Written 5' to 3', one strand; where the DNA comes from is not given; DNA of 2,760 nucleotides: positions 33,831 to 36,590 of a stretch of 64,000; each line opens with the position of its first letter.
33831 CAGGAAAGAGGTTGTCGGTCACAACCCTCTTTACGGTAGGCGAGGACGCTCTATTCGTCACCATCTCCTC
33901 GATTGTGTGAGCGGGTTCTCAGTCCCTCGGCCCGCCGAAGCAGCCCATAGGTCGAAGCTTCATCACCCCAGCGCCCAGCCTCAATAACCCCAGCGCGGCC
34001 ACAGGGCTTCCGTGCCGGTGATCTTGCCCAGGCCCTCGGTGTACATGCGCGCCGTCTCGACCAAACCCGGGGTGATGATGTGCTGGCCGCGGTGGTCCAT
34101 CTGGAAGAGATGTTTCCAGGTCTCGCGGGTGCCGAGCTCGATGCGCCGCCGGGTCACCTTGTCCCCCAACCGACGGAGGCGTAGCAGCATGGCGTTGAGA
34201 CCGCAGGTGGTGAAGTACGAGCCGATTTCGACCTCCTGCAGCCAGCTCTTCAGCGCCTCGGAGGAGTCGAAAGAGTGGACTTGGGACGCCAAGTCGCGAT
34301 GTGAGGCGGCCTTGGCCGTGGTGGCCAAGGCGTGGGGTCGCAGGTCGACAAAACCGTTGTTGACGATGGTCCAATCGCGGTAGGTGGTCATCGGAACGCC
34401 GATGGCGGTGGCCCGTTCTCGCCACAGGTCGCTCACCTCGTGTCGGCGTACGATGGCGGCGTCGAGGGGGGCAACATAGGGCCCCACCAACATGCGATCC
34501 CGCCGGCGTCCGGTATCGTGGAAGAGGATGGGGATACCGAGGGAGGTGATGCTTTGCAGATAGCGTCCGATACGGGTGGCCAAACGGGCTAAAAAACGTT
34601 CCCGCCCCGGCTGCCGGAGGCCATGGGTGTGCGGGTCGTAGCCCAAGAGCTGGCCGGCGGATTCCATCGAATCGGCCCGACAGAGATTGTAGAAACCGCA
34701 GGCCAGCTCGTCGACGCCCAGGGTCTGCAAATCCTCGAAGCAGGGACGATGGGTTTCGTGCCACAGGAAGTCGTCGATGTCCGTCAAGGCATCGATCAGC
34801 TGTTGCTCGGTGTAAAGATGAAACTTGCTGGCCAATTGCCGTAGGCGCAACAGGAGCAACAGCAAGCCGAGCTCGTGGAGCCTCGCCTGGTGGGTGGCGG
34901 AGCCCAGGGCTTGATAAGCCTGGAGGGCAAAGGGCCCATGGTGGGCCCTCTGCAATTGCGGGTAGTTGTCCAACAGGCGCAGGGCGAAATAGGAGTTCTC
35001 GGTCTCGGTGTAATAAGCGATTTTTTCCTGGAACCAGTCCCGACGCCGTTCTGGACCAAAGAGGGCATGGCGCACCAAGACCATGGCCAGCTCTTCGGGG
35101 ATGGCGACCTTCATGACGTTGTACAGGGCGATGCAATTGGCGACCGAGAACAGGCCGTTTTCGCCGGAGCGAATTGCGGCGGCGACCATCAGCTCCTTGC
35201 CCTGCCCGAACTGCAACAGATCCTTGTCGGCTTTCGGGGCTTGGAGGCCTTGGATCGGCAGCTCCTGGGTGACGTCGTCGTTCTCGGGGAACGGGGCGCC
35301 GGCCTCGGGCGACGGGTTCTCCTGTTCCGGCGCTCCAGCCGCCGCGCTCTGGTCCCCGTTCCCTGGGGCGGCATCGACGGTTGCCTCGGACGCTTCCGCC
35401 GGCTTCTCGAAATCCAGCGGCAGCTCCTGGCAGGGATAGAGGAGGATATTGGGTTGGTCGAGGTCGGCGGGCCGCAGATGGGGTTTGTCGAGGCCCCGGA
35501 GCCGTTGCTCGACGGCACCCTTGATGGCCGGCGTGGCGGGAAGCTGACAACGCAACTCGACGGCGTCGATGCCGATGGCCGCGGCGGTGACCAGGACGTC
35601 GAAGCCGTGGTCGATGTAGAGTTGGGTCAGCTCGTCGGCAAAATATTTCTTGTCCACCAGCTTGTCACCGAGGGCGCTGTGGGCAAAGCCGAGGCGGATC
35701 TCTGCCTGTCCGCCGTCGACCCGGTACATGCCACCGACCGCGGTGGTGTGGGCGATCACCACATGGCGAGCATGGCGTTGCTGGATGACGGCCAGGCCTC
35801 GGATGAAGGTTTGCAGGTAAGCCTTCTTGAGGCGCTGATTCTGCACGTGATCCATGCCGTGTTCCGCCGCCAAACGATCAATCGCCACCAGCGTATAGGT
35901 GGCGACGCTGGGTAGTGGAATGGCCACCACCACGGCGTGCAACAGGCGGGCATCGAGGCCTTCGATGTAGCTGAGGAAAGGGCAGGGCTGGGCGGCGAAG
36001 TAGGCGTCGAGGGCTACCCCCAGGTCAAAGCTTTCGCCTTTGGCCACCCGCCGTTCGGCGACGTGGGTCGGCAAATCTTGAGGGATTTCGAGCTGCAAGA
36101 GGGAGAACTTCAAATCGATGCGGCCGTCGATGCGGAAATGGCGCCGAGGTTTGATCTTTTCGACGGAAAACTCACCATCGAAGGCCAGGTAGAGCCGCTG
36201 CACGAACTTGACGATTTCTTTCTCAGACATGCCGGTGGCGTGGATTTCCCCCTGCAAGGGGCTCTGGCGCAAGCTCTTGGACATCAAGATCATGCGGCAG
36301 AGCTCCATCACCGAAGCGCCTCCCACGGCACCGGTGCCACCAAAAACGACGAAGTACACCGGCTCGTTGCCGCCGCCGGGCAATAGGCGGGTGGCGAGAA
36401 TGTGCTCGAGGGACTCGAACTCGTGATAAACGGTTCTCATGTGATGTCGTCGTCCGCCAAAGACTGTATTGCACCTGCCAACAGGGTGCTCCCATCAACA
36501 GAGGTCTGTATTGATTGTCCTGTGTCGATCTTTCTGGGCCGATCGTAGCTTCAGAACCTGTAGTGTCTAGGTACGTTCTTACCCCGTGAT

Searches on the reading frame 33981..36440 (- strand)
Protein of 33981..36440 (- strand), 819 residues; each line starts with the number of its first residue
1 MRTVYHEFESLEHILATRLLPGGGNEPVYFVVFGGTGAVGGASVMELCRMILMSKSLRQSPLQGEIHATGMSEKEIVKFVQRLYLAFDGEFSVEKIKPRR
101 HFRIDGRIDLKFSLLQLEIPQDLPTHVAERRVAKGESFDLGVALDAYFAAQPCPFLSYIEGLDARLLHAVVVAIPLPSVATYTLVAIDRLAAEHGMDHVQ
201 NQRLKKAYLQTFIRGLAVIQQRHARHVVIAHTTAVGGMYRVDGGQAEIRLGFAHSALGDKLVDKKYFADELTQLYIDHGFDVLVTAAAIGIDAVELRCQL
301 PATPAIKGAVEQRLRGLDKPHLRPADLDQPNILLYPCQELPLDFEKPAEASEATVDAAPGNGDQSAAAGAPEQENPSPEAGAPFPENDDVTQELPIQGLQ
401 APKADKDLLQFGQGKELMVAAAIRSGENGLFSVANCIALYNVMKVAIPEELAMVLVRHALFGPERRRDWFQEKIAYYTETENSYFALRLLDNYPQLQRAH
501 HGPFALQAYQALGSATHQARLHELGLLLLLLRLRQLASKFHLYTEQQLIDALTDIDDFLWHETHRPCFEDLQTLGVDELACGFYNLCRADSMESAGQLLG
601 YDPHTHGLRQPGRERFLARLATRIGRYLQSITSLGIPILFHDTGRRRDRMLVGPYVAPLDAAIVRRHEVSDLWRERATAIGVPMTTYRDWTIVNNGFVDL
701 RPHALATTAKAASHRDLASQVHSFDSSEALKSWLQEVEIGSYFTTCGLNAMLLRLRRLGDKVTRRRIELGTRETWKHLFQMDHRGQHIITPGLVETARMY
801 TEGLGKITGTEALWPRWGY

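Call 3: search_protein_families(library=pfam, proteins=[window:33981-36440:-], max_evalue=0.01)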
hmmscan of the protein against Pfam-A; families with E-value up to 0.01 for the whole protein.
window:33981-36440:- (819 aa): 0 families

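Call 5: search_protein_families(library=ncbifam, proteins=[window:33981-36440:-], max_evalue=0.01)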
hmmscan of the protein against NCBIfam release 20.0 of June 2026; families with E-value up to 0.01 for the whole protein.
window:33981-36440:- (819 aa): 0 families

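Call 11: search_protein_families(library=padloc, proteins=[window:33981-36440:-], max_evalue=0.01)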
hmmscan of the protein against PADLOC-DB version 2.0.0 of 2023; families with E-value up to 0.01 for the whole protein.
window:33981-36440:- (819 aa): 0 families

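Call 26: find_homologous_proteins(query=window:33981-36440:-)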
Query window:33981-36440:- (819 aa): 554 proteins with E <= 0.001 among 8000 candidates; the best 120 are listed.
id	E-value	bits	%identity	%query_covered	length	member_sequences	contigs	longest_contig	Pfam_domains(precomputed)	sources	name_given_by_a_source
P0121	0.0e+0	1878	100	100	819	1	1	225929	-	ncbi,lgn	-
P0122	0.0e+0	1581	84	100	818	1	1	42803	-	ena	-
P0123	0.0e+0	1476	79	100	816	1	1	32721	-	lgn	-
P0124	0.0e+0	1473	77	100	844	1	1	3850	-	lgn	-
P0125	0.0e+0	1198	66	100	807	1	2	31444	-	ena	-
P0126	0.0e+0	1193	66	100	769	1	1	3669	-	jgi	jgi:hypothetical protein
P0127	0.0e+0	1189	66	100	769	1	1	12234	-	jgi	-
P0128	0.0e+0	1188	65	100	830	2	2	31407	-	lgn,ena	-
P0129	0.0e+0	1183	64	100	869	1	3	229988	-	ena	-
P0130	0.0e+0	1174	66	100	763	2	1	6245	-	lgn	-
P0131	0.0e+0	1173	64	100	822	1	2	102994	-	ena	-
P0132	0.0e+0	1153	63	100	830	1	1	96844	-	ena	-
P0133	0.0e+0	1137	65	100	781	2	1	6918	-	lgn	-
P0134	0.0e+0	1130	62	100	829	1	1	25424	-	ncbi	ncbi:MAG: hypothetical protein AAF560_09000 [Acidobacteriota bacterium]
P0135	0.0e+0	1110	63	100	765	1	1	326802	-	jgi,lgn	-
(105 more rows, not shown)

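Call 28: find_related_loci(query=A2, collection=genome_contigs, flank=10000)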
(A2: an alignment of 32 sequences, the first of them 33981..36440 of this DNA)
Query A2 (819 aa) in genome_contigs; peptide patterns used: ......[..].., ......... (x = any residue, [..] = any of these).
222 stretches matched a pattern; 101 encode a relative of the query (tblastn E <= 1e-3); the best 80 are kept; 80 distinct loci.
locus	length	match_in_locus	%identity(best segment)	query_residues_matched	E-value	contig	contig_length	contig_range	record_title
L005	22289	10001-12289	66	1-819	0e+0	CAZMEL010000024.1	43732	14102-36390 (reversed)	MAG TPA_asm: uncultured Thermoanaerobaculia bacterium isolate binchicken_co237_100 genome assembly, contig: NODE_478_len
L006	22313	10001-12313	63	1-819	0e+0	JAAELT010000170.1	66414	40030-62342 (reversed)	MAG: bacterium isolate Bpl_12 BplG_CONTIG1551126, whole genome shotgun sequence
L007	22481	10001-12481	62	1-819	0e+0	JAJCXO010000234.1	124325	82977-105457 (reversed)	MAG: Acidobacteriota bacterium isolate OFTM223 OFTM223_233, whole genome shotgun sequence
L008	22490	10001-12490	61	1-819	0e+0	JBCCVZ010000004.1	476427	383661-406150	MAG: Acidobacteriota bacterium isolate P01_E01_bin.5 k141_789262_length_476427_cov_47.6030, whole genome shotgun sequenc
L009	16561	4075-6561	62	1-819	0e+0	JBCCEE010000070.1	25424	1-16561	MAG: Acidobacteriota bacterium isolate P01_B01_bin.10 k141_745467_length_25424_cov_18.2567, whole genome shotgun sequenc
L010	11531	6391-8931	60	1-819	0e+0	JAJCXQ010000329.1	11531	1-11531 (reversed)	MAG: Acidobacteriota bacterium isolate OFTM268 OFTM268_328, whole genome shotgun sequence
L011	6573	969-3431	61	1-819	0e+0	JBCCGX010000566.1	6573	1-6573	MAG: Acidobacteriota bacterium isolate P01_B01_bin.53 k141_3955156_length_6573_cov_345.4927, whole genome shotgun sequen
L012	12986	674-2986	61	1-819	0e+0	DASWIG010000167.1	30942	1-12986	MAG TPA_asm: Thermoanaerobaculia bacterium isolate SMAG_U2863 k141_2625656, whole genome shotgun sequence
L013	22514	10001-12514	58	1-819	0e+0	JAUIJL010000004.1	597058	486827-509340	MAG: Thermoanaerobaculia bacterium isolate Co_bin.310 NODE_78_length_597058_cov_5.228696, whole genome shotgun sequence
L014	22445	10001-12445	59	1-819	0e+0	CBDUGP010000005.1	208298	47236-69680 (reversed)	MAG TPA_asm: uncultured bacterium isolate SRR22808116_maxbin2_13 genome assembly, contig: ERZ25043450.15, whole genome s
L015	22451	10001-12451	60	1-819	0e+0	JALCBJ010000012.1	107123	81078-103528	MAG: Thermoanaerobaculia bacterium isolate IB1_shallow_metabat_bins_2.tsv.009 NODE_39_length_107123_cov_20.647785, whole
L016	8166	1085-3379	60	1-819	0e+0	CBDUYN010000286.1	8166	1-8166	MAG TPA_asm: uncultured bacterium isolate SRR22302374_binner12_Refined_89 genome assembly, contig: ERZ26661914.6978, who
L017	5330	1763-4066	60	1-819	0e+0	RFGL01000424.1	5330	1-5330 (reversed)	MAG: Acidobacteria bacterium isolate J023 k99_1344730, whole genome shotgun sequence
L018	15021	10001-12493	59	1-819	0e+0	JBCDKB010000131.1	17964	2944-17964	MAG: Acidobacteriota bacterium isolate P01_H01_bin.49 k141_879785_length_17964_cov_14.0293, whole genome shotgun sequenc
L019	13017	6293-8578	59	1-819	0e+0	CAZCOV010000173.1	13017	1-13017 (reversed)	MAG TPA_asm: uncultured Thermoanaerobaculia bacterium isolate SRP237561_co1_143 genome assembly, contig: NODE_8779_lengt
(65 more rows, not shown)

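Call 33: search_solved_structures(query=A2, max_evalue=1)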
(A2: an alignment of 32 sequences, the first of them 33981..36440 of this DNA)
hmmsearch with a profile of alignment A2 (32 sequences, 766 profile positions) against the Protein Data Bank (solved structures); distinct sequences matched with E-value up to 1: 1.
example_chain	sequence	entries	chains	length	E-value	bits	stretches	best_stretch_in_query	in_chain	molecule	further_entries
1r5q_A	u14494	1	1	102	0.67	11.4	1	144-219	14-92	circadian oscillation regulator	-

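Call 49: predict_structure(alignment_id=A2)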
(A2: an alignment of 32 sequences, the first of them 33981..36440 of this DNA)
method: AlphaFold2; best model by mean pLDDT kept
length: 819 residues; sequences in the alignment: 32
mean_pLDDT: 82.0   pTM: 0.79
mean pLDDT of the five models: 82.0, 81.2, 80.5, 80.2, 78.9
residues with pLDDT >= 90: 374; 70-90: 304; 50-70: 63; < 50: 78
segments of 3 or more residues with pLDDT < 50: 1-3, 240-242, 253-256, 348-402, 806-813, 815-819
pLDDT, mean of each block of 10 residues (from residue 1): 61 84 83 92 93 88 94 89 85 91 95 85 87 90 90 91 87 84 83 88 88 90 93 63 55 54 78 90 79 86 85 82 87 95 67 39 32 32 30 33 73 92 78 86 74 89 83 76 70 90 91 78 97 95 94 95 95 93 96 92 75 94 97 96 92 92 92 93 94 93 93 84 95 85 91 93 75 76 93 87 53 41
secondary structure, 60 per line:
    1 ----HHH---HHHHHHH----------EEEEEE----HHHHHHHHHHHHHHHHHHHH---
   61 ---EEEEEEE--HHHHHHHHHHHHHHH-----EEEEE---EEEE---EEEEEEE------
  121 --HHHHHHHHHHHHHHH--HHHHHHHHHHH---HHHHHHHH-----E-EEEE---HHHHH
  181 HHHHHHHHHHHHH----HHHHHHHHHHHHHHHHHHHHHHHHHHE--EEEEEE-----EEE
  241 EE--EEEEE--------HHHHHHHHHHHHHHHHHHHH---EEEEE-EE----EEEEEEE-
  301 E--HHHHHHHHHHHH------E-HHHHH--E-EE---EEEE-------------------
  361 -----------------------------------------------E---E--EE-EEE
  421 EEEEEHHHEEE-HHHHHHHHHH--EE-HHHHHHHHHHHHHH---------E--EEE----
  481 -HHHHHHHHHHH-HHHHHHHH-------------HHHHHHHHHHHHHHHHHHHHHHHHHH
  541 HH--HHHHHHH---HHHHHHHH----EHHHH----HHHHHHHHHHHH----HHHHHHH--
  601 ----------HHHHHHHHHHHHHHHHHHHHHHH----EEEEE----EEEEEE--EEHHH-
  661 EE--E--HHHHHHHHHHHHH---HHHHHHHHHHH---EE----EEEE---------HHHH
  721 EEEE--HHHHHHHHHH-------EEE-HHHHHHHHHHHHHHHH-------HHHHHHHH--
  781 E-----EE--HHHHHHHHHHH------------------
elements in order (helices of 4 or more, strands of 3 or more residues): H11-17 E28-33 H38-57 E64-70 H73-87 E93-97 E101-104 E108-114 H123-137 H140-150 H154-161 E169-172 H176-193 H198-223 E227-232 E238-242 E245-249 H258-277 E281-285 E293-299 H304-315 H324-328 E338-341 E418-425 E429-431 H433-442 H448-461 E474-476 H482-492 H494-501 H515-542 H545-551 H555-562 H568-571 H576-587 H592-598 H611-633 E638-642 E647-652 H668-680 H684-694 E704-707 H717-720 E721-724 H727-736 E744-746 H748-763 H771-778 H791-801
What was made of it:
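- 33981..36440 (-): 819-aa protein of a rare family with no Pfam model. The N-terminal part has an SDR-like Rossmann fold (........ at 34-41). There is a disordered insert at 348-402, a conserved S425...Y440xxxK444 motif, and a C-terminal half with no recognisable relative. AlphaFold model with pLDDT 82 (call 49).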

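Call 69: search_protein_families(library=phrogs, proteins=[window:33981-36440:-], max_evalue=0.001)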
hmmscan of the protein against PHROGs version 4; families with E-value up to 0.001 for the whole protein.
window:33981-36440:- (819 aa): 0 families

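Call 88: fold_search(model_id=the predicted structure, library=pdb)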
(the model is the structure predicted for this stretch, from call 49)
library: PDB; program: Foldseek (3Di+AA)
matches with E <= 10: 1170; with E <= 0.001: 39
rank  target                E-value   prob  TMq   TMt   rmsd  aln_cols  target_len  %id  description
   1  8v1x_B                4.1e-05  1.00  0.16  0.28  10.8       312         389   16  Crystal structure of polyketide synthase (PKS) thioreductase domain from Streptomyces coelicolor (released 2024-11-27)
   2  3pvz_D                8.8e-05  1.00  0.17  0.33   8.2       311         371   12  UDP-N-acetylglucosamine 4,6-dehydratase from Vibrio fischeri (released 2011-01-12)
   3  8v1x_A                9.7e-05  1.00  0.17  0.31  13.5       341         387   14  Crystal structure of polyketide synthase (PKS) thioreductase domain from Streptomyces coelicolor (released 2024-11-27)
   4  1gy8_D                1.0e-04  1.00  0.15  0.29  10.2       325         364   12  Trypanosoma brucei UDP-galactose 4' epimerase (released 2003-05-22)
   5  1gy8_A                1.1e-04  1.00  0.15  0.28  10.4       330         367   12  Trypanosoma brucei UDP-galactose 4' epimerase (released 2003-05-22)
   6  1gy8_B                1.2e-04  1.00  0.15  0.28  10.2       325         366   11  Trypanosoma brucei UDP-galactose 4' epimerase (released 2003-05-22)
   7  1gy8_C                1.3e-04  1.00  0.15  0.28  10.2       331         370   11  Trypanosoma brucei UDP-galactose 4' epimerase (released 2003-05-22)
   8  1ujm_A                1.6e-04  1.00  0.17  0.35   9.3       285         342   12  Crystal structure of aldehyde reductase 2 from Sporobolomyces salmonicolor AKU4429 (released 2004-10-12)
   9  4eso_D                1.7e-04  1.00  0.13  0.36  12.1       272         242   12  Crystal structure of a putative oxidoreductase protein from Sinorhizobium meliloti 1021 in complex with NADP (released 2012-05-16)
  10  4eso_C                2.7e-04  1.00  0.13  0.35   9.4       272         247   14  Crystal structure of a putative oxidoreductase protein from Sinorhizobium meliloti 1021 in complex with NADP (released 2012-05-16)
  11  4eso_B                2.7e-04  1.00  0.13  0.36   9.3       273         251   14  Crystal structure of a putative oxidoreductase protein from Sinorhizobium meliloti 1021 in complex with NADP (released 2012-05-16)
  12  6nkh_B                3.8e-04  1.00  0.15  0.41   8.0       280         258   14  Structure of MalC Reductase/Diels-Alderase from Malbranchea aurantiaca (released 2019-10-09)
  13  3lf2_B                4.7e-04  1.00  0.14  0.36  11.2       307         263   10  NADPH Bound Structure of the Short Chain Oxidoreductase Q9HYA2 from Pseudomonas aeruginosa PAO1 Containing an Atypical (released 2010-04-14)
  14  7ymu_C                4.7e-04  1.00  0.16  0.33   9.8       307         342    9  Structure of Alcohol dehydrogenase from [Candida] glabrata (released 2023-08-02)
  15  4bms_F                5.4e-04  1.00  0.14  0.37  11.8       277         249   11  Short chain alcohol dehydrogenase from Ralstonia sp. DSM 6428 in complex with NADPH (released 2014-03-19)
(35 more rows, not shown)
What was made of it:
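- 33981..36440 (-): Foldseek matches to classical and extended SDRs (call 88).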

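Call 99: search_protein_representatives(alignment_id=A2)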
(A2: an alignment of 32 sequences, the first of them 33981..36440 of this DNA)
Query: 32 sequences, 766 profile positions. Proteins with E-value up to 0.001 (for the whole library): 102; up to 1e-10: 80; up to 1e-30: 56. The best 102 are listed.
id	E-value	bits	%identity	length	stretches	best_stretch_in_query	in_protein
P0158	0.0e+00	1225.3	-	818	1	1-766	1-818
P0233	1.6e-260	883.2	-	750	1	21-766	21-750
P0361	7.6e-255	864.4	-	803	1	3-766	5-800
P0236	3.1e-250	849.1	-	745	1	10-766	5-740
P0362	6.4e-226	768.7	-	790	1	8-766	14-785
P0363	5.0e-225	765.8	-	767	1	26-766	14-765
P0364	2.0e-215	734.0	-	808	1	3-766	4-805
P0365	2.0e-206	704.3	-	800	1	4-766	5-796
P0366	2.9e-203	693.8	-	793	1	4-766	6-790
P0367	1.8e-201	687.9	-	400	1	367-766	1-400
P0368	1.3e-189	648.7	-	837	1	16-766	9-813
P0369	3.0e-184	630.9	-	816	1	15-766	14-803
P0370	1.4e-182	625.4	-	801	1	26-766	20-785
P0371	5.7e-181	620.1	-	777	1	15-766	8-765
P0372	1.1e-171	589.4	-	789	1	14-766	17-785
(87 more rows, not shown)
